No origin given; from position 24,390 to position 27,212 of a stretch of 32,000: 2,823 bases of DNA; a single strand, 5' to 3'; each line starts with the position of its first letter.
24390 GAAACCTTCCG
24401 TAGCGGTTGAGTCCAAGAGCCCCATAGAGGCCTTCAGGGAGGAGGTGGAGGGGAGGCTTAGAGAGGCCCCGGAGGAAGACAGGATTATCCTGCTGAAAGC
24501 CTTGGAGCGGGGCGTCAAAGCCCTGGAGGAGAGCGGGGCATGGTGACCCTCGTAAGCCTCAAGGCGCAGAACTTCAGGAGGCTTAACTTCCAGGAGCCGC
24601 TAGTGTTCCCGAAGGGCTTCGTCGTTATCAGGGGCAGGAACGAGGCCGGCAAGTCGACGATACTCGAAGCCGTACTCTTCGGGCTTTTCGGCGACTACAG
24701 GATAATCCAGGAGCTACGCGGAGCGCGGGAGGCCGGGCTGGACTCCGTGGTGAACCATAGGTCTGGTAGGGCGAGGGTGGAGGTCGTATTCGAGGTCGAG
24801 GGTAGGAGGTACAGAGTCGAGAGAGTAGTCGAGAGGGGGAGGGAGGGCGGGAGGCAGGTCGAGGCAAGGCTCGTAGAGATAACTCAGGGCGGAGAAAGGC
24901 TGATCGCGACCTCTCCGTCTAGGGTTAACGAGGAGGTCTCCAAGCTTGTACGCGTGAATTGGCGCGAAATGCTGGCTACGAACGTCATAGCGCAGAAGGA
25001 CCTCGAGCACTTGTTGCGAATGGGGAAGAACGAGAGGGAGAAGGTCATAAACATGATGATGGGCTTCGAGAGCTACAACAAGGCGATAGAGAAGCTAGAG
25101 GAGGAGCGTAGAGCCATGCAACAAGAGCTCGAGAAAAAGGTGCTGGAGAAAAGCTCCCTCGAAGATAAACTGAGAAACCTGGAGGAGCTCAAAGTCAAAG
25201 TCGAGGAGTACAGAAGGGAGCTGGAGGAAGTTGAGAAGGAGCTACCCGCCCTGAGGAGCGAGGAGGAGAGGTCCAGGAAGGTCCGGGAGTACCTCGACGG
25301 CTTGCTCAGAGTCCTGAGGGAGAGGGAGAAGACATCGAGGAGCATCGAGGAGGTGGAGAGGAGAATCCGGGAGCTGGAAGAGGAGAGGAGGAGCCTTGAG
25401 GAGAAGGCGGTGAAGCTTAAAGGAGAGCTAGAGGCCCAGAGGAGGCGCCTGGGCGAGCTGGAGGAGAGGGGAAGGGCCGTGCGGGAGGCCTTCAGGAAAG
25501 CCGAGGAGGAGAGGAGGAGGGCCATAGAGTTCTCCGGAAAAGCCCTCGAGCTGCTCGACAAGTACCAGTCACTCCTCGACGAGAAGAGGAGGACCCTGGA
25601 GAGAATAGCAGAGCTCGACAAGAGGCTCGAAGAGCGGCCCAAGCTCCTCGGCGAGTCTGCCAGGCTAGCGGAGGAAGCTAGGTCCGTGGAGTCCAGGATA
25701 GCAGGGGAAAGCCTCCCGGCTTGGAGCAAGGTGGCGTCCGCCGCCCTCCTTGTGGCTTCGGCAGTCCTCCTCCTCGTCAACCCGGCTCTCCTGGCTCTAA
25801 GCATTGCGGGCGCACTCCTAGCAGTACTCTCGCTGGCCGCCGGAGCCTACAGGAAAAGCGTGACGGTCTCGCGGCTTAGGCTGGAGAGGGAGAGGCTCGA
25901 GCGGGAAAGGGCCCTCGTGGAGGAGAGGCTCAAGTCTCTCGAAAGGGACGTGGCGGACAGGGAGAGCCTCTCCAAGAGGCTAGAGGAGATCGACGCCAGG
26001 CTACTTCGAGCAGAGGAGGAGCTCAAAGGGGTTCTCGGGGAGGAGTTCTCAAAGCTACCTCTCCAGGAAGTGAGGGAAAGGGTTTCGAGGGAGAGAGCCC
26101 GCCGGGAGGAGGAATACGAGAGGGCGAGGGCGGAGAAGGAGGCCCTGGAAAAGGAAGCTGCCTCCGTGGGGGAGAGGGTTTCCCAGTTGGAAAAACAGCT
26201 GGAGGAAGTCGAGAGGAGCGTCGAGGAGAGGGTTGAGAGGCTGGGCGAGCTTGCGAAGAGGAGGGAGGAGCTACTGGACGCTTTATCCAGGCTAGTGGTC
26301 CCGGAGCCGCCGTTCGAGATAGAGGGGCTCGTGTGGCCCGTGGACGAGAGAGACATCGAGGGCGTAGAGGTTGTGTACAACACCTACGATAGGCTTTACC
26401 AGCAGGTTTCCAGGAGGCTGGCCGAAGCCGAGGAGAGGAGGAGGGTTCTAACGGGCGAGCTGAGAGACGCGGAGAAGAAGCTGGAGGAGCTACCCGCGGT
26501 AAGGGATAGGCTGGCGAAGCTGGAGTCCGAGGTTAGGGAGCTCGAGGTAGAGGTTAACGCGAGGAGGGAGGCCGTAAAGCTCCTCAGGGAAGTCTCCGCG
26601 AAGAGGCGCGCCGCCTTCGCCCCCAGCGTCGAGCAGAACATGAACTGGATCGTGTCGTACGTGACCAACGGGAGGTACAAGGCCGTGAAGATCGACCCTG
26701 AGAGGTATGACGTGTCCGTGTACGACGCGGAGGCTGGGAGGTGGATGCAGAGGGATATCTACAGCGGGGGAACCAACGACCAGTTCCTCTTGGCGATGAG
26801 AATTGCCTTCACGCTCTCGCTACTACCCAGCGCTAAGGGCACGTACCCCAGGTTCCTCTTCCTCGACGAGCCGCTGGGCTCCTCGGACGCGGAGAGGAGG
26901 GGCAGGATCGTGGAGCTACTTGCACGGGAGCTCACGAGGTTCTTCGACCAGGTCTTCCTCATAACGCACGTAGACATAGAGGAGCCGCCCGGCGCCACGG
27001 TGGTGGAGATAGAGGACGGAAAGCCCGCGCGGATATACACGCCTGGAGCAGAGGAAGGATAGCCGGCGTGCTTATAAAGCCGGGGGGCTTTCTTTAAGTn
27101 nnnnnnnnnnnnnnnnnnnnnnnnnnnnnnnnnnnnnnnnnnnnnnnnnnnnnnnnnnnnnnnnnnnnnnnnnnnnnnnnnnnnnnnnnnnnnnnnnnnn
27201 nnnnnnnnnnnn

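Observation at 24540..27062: Rad50 has no zinc hook; a predicted transmembrane helical hairpin sits at the coiled-coil apex instead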

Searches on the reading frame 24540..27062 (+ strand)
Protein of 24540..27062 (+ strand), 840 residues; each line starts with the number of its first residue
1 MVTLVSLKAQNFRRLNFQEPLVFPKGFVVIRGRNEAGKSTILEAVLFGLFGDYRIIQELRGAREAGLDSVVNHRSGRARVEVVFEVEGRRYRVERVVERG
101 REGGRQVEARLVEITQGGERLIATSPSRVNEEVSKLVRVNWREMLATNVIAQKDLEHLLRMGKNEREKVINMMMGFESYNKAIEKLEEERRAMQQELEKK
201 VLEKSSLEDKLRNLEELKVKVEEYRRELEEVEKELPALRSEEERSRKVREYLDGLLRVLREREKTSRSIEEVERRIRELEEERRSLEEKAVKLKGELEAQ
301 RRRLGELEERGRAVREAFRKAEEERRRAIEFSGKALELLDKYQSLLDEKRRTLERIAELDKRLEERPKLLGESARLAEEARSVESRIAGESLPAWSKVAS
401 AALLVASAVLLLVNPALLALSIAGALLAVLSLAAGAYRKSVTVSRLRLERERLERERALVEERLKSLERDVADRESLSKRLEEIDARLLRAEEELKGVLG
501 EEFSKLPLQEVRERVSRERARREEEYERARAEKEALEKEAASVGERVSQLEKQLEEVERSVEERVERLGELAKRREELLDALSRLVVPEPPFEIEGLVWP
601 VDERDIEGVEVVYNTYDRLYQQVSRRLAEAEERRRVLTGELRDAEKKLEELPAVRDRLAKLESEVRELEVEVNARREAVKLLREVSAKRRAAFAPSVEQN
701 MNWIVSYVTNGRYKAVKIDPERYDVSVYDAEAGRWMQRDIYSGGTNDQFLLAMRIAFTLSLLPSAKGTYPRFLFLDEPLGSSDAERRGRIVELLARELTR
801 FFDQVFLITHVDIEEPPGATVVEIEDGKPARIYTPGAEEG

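Call 5: search_protein_families(library=pfam, proteins=[window:24540-27062:+], max_evalue=0.01)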
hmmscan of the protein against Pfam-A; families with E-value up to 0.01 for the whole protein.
window:24540-27062:+ (840 aa): 9 families
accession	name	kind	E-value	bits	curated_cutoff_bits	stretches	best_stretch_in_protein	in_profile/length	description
PF13476.12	AAA_23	-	5.3e-24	86.4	27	1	6-235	1-200/201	AAA domain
PF02463.25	SMC_N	-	2.4e-09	37.4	40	1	4-810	2-197/220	RecF/RecN/SMC N terminal domain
PF13514.12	AAA_27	-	0.00015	21.9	22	1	22-51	20-52/206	AAA domain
PF13555.12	AAA_29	-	0.00055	20.1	27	1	21-51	18-48/61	P-loop containing region of AAA domain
PF11932.13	DUF3450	-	0.00059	19.7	32.6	1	509-595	36-122/241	Protein of unknown function (DUF3450)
PF13558.12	SbcC_Walker_B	-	0.00092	19.9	27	1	741-795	33-89/90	SbcC/RAD50-like, Walker B motif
PF05531.17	NPV_P10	-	0.0025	18.7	29.8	0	268-309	12-56/75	Nucleopolyhedrovirus P10 protein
PF13175.12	AAA_15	-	0.0056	16.8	32.1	1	5-45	4-43/374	AAA ATPase domain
PF13851.11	GAS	-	0.0088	15.9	32.3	1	620-679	56-115/200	Growth-arrest specific micro-tubule binding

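Call 6: search_solved_structures(query=window:24540-27059:+, max_evalue=0.001)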
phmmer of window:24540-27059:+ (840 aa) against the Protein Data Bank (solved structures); distinct sequences matched with E-value up to 0.001: 20.
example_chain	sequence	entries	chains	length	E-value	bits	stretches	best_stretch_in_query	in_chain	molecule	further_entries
3qku_A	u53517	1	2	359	2.8e-17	65.4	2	9-200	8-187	DNA double-strand break repair rad50 ATPase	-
5f3w_B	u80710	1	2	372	3.6e-17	65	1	6-248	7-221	DNA double-strand break repair Rad50 ATPase,DNA double-strand break repair Rad50 ATPase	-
3qf7_A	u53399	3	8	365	1e-16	63.5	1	10-214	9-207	Rad50 | Probable DNA double-strand break repair Rad50 ATPase,Probable DNA double-strand break repa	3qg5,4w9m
3aux_A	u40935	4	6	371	1.4e-16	63.1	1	6-254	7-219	DNA double-strand break repair rad50 ATPase | DNA double-strand break repair Rad50 ATPase,DNA double-strand break repair Rad50 ATPase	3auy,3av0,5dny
4nck_A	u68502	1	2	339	2e-16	62.6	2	9-192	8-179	DNA double-strand break repair Rad50 ATPase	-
3qkt_A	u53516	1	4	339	2.2e-16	62.4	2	9-192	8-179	DNA double-strand break repair rad50 ATPase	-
4nci_A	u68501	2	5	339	6.9e-16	60.8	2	9-192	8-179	DNA double-strand break repair Rad50 ATPase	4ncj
4nch_A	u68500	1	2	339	1.4e-15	59.8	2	9-192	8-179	DNA double-strand break repair Rad50 ATPase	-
3tho_A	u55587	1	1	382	8.2e-15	57.3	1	10-215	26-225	Probable DNA double-strand break repair Rad50 ATPase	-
1ii8_A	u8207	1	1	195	8.5e-10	40.7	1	8-197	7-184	Rad50 ABC-ATPase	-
3qkr_A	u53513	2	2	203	9.3e-10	40.5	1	8-197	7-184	DNA double-strand break repair rad50 ATPase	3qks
3qkr_B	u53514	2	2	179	2.9e-08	35.6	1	657-813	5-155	DNA double-strand break repair rad50 ATPase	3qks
1ii8_B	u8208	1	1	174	5.2e-08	34.8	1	660-814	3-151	Rad50 ABC-ATPase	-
9bi4_C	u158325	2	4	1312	1.5e-06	29.9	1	8-276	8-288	DNA repair protein RAD50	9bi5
6s6v_C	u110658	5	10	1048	1.7e-06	29.8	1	14-255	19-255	Nuclease SbcCD subunit C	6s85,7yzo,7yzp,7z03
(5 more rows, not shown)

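Call 7: find_homologous_proteins(query=window:24540-27059:+, max_evalue=1e-10)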
Query window:24540-27059:+ (840 aa): 86 proteins with E <= 1e-10 among 8000 candidates.
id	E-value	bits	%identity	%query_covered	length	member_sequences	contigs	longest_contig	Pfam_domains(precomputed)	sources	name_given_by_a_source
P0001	0.0e+0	1700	100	100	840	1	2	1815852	PF13476.13,PF02463.26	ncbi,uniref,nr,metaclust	ncbi:AAA family ATPase [Thermofilum pendens]|uniref:SMC domain protein n=1 Tax=Thermofilum pendens (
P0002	1.2e-216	740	49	100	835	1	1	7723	PF10046.15,PF13476.13,PF02463.26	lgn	-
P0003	2.9e-216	738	49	100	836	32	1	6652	PF13851.12,PF10046.15,PF13476.13,PF07889.18,PF02463.26,PF24161.2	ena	-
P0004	2.7e-214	732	50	100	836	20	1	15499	PF05377.18,PF13851.12,PF08614.17,PF10046.15,PF10805.15,PF06810.18,PF13476.13,PF07889.18,PF02463.26,PF10473.15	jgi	jgi:exonuclease SbcC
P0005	1.8e-212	726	48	99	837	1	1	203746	PF13476.13,PF02463.26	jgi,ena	-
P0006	5.6e-212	724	47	99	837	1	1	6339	PF13476.13,PF02463.26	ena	-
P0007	6.9e-212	724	48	99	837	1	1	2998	PF13476.13,PF02463.26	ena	-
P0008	2.5e-211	722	47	99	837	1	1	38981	PF13175.13,PF13476.13,PF02463.26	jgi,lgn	jgi:exonuclease SbcC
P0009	4.4e-211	721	46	99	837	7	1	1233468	PF13476.13,PF02463.26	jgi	jgi:exonuclease SbcC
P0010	4.6e-211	721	47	99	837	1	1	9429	PF13476.13,PF02463.26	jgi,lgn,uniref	uniref:SMC family ATPase n=1 Tax=Thermofilum adornatum TaxID=1365176 RepID=A0A7C1GMY1_9CREN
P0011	7.3e-211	720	47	99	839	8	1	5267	PF13476.13,PF02463.26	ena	-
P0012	3.6e-210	718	48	100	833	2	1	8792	PF04513.18,PF08614.17,PF18595.7,PF10046.15,PF13476.13,PF02463.26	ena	-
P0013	4.8e-210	718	50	100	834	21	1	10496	PF13851.12,PF10046.15,PF28016.1,PF13476.13,PF05531.18,PF02463.26,PF10473.15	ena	-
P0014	1.0e-209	717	47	100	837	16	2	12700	PF13175.13,PF13476.13,PF02463.26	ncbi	ncbi:MAG: SMC family ATPase [Thermofilum sp.]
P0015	1.1e-209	717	47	99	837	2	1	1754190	PF13476.13,PF02463.26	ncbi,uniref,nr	ncbi:DNA double-strand break repair Rad50 ATPase [Thermofilum adornatum 1505]|uniref:DNA double-stra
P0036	3.9e-156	539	48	34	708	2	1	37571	PF13476.13,PF02463.26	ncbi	ncbi:MAG: AAA family ATPase [Thermoproteota archaeon]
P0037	8.4e-156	538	49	34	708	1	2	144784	PF13476.13,PF02463.26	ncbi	-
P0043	1.3e-127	445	36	99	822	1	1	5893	PF04513.18,PF13476.13,PF07889.18,PF02463.26,PF13166.13,PF12795.13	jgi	-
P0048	3.1e-92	328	36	99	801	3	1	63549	PF13514.13,PF13175.13,PF13476.13,PF02463.26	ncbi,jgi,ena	-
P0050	2.7e-79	285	46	22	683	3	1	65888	PF13514.13,PF13175.13,PF13476.13,PF13555.13,PF02463.26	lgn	-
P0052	3.8e-60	222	50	16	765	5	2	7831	PF13514.13,PF13476.13,PF13555.13,PF02463.26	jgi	-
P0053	3.5e-40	156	38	17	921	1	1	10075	PF02463.26,PF13304.13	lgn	-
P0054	2.0e-33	134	43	16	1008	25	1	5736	PF13514.13,PF13175.13,PF13476.13,PF02463.26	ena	-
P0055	3.2e-27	113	39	17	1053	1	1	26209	PF13514.13,PF13476.13,PF02463.26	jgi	jgi:exonuclease SbcC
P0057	2.9e-19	87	35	15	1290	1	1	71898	PF13514.13,PF13175.13,PF13476.13,PF02463.26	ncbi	-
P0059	2.3e-16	77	26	37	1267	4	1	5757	PF13514.13,PF13476.13,PF02463.26,PF13304.13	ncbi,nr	ncbi:MAG: AAA family ATPase [Chloroflexota bacterium]|nr:AAA family ATPase [Chloroflexota bacterium]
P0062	9.3e-16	75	34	14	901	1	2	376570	PF13175.13,PF13476.13,PF13558.13,PF04108.18,PF13555.13,PF02463.26,PF13304.13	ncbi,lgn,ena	-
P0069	3.5e-13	67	28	12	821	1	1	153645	PF13514.13,PF13175.13,PF13476.13,PF02463.26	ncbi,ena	-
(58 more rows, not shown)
